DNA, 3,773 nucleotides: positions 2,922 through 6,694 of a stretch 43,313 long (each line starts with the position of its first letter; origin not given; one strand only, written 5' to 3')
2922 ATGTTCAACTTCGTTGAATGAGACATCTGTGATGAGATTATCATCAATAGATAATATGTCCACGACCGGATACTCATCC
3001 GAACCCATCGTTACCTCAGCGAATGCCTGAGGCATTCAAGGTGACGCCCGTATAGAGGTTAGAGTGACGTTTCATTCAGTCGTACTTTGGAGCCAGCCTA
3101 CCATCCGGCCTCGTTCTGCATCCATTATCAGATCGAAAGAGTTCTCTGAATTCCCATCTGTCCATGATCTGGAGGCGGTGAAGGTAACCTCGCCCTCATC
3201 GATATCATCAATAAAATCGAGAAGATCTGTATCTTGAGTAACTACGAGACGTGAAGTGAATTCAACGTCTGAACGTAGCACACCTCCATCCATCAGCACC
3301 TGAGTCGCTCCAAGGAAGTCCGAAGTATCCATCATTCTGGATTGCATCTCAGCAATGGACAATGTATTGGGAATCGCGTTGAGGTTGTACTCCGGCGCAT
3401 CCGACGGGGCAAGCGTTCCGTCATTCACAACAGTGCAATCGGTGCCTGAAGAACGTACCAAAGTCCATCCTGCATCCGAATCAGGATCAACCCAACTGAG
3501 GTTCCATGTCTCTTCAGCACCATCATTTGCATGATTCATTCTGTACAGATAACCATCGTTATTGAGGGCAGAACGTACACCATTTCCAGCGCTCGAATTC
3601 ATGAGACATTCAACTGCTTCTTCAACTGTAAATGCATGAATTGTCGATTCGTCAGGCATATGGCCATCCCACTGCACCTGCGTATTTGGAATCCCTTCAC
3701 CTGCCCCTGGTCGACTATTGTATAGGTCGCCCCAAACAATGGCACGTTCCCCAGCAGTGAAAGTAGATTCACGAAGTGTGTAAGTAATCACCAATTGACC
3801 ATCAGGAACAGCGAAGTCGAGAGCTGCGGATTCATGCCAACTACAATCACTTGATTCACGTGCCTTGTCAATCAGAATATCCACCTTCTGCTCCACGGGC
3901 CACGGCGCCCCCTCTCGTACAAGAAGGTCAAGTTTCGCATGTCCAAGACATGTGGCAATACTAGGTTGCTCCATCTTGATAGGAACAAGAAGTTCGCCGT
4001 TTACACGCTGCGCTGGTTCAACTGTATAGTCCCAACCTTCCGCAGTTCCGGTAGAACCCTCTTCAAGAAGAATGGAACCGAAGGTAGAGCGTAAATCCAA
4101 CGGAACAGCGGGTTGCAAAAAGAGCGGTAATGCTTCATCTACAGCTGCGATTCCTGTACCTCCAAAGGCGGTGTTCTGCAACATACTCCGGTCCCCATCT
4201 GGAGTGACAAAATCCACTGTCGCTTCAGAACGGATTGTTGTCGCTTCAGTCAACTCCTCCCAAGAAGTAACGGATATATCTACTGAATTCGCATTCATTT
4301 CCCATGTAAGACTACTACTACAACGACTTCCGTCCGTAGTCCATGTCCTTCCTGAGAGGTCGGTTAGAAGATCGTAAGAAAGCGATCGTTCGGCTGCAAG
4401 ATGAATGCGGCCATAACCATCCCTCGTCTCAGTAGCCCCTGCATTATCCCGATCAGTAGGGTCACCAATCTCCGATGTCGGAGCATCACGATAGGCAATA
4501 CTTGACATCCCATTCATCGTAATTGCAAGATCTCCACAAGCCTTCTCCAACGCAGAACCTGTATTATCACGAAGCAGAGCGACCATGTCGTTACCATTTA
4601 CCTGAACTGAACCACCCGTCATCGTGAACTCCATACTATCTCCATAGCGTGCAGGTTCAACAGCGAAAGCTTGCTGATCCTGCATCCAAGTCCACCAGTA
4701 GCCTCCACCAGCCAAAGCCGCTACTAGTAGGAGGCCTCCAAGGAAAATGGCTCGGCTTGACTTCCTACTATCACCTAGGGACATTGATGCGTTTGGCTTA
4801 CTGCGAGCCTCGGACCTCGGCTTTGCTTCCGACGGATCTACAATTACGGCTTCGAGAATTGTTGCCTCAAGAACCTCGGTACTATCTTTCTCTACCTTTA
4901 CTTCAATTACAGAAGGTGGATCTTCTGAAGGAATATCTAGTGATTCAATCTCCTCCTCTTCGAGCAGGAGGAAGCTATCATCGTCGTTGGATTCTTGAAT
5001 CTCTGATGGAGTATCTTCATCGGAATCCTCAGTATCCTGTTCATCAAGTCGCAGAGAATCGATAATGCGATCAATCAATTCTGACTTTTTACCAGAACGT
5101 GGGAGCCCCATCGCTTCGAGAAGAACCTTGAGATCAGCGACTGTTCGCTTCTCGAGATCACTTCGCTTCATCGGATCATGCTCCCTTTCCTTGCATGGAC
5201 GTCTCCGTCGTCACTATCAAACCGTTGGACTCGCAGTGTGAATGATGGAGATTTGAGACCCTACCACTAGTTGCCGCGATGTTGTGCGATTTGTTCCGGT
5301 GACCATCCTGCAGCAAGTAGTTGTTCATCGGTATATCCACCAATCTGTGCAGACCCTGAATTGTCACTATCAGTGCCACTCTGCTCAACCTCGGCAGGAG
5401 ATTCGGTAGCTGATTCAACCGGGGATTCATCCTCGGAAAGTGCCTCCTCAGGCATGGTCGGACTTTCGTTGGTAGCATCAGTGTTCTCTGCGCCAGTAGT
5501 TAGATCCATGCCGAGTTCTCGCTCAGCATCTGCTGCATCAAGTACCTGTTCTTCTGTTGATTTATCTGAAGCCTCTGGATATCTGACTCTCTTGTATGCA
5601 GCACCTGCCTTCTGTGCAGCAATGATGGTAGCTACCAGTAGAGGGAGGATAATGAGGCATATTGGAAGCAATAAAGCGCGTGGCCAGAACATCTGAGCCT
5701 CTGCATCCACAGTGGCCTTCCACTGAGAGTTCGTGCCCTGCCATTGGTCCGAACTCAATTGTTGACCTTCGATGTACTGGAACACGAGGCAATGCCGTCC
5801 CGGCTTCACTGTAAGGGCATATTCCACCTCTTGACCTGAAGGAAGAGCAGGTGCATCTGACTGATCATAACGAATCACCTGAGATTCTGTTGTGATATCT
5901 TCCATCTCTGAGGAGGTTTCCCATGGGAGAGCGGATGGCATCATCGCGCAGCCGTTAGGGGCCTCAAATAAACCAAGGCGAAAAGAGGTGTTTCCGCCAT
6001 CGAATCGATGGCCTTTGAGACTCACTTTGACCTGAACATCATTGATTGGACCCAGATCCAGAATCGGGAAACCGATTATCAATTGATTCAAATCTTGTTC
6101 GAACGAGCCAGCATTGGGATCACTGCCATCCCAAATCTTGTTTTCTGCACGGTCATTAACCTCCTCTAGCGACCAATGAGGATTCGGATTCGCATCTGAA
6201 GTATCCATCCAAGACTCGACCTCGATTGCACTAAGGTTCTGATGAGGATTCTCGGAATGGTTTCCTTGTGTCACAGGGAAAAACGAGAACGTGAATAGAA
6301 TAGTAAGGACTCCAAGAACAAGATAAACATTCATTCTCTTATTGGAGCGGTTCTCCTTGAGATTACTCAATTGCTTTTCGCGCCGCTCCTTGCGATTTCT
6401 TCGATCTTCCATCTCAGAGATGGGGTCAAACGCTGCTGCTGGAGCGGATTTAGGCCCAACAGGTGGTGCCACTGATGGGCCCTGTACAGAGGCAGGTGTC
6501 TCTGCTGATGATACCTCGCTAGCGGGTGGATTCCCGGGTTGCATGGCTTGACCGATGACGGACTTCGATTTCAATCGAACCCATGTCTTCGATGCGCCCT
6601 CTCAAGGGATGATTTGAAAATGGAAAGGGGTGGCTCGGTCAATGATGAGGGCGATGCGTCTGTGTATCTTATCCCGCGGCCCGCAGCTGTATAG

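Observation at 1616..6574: Candidate membrane-anchored DNA partition or tethering module: two membrane proteins, ParA, and a ParB-peptide adaptor in one minus-strand cluster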

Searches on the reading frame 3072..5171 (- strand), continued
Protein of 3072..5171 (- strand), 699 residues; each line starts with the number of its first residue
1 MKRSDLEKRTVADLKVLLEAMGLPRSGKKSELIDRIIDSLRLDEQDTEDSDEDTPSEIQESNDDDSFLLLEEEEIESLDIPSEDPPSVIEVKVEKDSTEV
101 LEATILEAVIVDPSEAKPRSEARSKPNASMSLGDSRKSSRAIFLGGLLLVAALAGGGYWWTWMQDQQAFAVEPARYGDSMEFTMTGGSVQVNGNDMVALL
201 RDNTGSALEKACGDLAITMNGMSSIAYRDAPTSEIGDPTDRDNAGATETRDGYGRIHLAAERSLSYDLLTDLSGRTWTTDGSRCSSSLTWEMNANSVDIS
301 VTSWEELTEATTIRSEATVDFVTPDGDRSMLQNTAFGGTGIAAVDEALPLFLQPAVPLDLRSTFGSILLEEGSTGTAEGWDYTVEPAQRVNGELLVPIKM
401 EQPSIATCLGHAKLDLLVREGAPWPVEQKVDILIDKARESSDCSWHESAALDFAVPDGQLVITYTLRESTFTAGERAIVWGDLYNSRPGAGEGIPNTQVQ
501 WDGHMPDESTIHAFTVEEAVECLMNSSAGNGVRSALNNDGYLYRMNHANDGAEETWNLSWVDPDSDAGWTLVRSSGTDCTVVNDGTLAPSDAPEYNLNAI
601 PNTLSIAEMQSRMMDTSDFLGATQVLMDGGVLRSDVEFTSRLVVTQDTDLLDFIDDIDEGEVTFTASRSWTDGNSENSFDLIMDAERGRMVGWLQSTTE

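Call 65: fold_search(model_id=the predicted structure, library=pdb)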
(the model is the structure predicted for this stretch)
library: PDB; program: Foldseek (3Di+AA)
matches with E <= 10: 948; with E <= 0.001: 2
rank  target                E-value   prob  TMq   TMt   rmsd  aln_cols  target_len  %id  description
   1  6ntr_C                4.7e-04  1.00  0.16  0.39  12.2       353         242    5  Crystal Structure of Beta-barrel-like Protein of Domain of Unknown Function DUF1849 from Brucella abortus (released 2019-02-13)
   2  5upb_C                7.6e-04  0.28  0.08  0.14  19.5       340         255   12  Swit_4259, an Acetoacetate Decarboxylase-like Enzyme from Sphingomonas wittichii RW1 (released 2017-06-07)
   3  5upb_A                1.3e-03  0.35  0.09  0.17  19.6       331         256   11  Swit_4259, an Acetoacetate Decarboxylase-like Enzyme from Sphingomonas wittichii RW1 (released 2017-06-07)
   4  7e5t_D                1.6e-03  0.21  0.09  0.13  24.0       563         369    7  Crystal structure of Fsa2 (released 2021-06-30)
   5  7k1r_A                1.6e-03  0.13  0.10  0.12  21.4       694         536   10  X-ray Structure of an Enterobacter GH43 Beta-Xylosidase: EcXyl43 F507A mutant (released 2021-11-10)
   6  6mly_B                1.6e-03  0.13  0.09  0.08  22.9       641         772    9  Bifunctional GH43-CE Bacteroides eggerthii, BACEGG_01304 (released 2019-10-02)
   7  5upb_D                2.0e-03  0.18  0.07  0.14  19.0       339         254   12  Swit_4259, an Acetoacetate Decarboxylase-like Enzyme from Sphingomonas wittichii RW1 (released 2017-06-07)
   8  6ntr_A                3.4e-03  0.85  0.13  0.31  14.4       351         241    6  Crystal Structure of Beta-barrel-like Protein of Domain of Unknown Function DUF1849 from Brucella abortus (released 2019-02-13)
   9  3qq2_B                4.6e-03  0.16  0.07  0.17  25.7       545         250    6  Crystal Structure of the Beta Domain of the Bordetella Autotransporter Brka (released 2011-04-13)
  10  9hjm_F                6.0e-03  0.06  0.06  0.09  28.0       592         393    6  Porphyromonas gingivalis BAM complex (released 2025-11-19)
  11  6ntr_B                6.3e-03  0.93  0.15  0.36  15.0       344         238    7  Crystal Structure of Beta-barrel-like Protein of Domain of Unknown Function DUF1849 from Brucella abortus (released 2019-02-13)
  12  9b8a                  6.7e-03  0.41  0.12  0.14  27.4       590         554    7  Cryo-EM structure of E. coli cellulose synthase subunit C (released 2025-02-19)
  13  7acg                  7.0e-03  0.07  0.07  0.09  28.0       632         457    8  In meso structure of the alginate exporter, AlgE, from Pseudomonas aeruginosa in 9.8 monoacylglycerol (released 2020-12-16)
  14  4hzn                  7.4e-03  0.21  0.08  0.17  22.2       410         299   10  The Structure of the Bifunctional Acetyltransferase/Decarboxylase LnmK from the Leinamycin Biosynthetic Pathway Revealin (released 2013-01-30)
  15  3bk5                  8.2e-03  0.51  0.09  0.23  21.9       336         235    7  Crystal structure of putative outer membrane lipoprotein-sorting protein domain from Vibrio parahaemolyticus (released 2008-02-05)
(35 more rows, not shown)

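Call 77: search_protein_families(library=padloc, proteins=[window:3072-5171:-], max_evalue=0.001)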
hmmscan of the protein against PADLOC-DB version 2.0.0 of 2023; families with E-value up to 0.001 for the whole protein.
window:3072-5171:- (699 aa): 0 families

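Call 78: search_protein_families(library=phrogs, proteins=[window:3072-5171:-], max_evalue=0.001)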
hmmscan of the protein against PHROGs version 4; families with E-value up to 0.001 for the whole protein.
window:3072-5171:- (699 aa): 0 families

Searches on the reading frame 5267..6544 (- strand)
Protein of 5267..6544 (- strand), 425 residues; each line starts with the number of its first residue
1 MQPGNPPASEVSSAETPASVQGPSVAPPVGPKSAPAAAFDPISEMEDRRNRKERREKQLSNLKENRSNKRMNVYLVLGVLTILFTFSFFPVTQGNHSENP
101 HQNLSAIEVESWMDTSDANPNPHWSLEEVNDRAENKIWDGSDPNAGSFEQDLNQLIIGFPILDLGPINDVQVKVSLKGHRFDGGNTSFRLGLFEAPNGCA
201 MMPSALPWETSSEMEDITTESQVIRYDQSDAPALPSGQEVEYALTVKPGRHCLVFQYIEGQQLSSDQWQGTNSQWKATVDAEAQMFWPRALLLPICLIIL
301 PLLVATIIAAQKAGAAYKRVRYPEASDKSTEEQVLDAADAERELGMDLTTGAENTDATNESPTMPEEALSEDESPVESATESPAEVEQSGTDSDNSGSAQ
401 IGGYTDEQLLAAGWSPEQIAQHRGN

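Call 3: search_protein_families(library=pfam, proteins=[window:5267-6544:-], max_evalue=1)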
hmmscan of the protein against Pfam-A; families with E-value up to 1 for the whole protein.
window:5267-6544:- (425 aa): 2 families
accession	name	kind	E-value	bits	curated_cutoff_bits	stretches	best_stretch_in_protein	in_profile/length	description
PF25317.1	SAM_SMF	-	0.0033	18.1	27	1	400-422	30-52/65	SMF/DprA SAM domain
PF13038.11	DUF3899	-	0.3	12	23.4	0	44-85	43-83/88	Domain of unknown function (DUF3899)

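Call 4: search_protein_families(library=ncbifam, proteins=[window:5267-6544:-], max_evalue=1)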
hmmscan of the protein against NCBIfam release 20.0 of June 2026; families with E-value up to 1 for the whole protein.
window:5267-6544:- (425 aa): 1 family
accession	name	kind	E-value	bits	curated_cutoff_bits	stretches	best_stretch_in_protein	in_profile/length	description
NF042931.1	SAG1386_EF1546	equivalog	0.011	15.8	80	0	46-105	8-64/158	SAG1386/EF1546 family surface-associated protein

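Call 77: search_protein_families(library=padloc, proteins=[window:5267-6544:-], max_evalue=0.001)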
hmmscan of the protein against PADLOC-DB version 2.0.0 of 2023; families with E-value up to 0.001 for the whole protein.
window:5267-6544:- (425 aa): 0 families

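Call 78: search_protein_families(library=phrogs, proteins=[window:5267-6544:-], max_evalue=0.001)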
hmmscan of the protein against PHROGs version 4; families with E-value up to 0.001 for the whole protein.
window:5267-6544:- (425 aa): 0 families
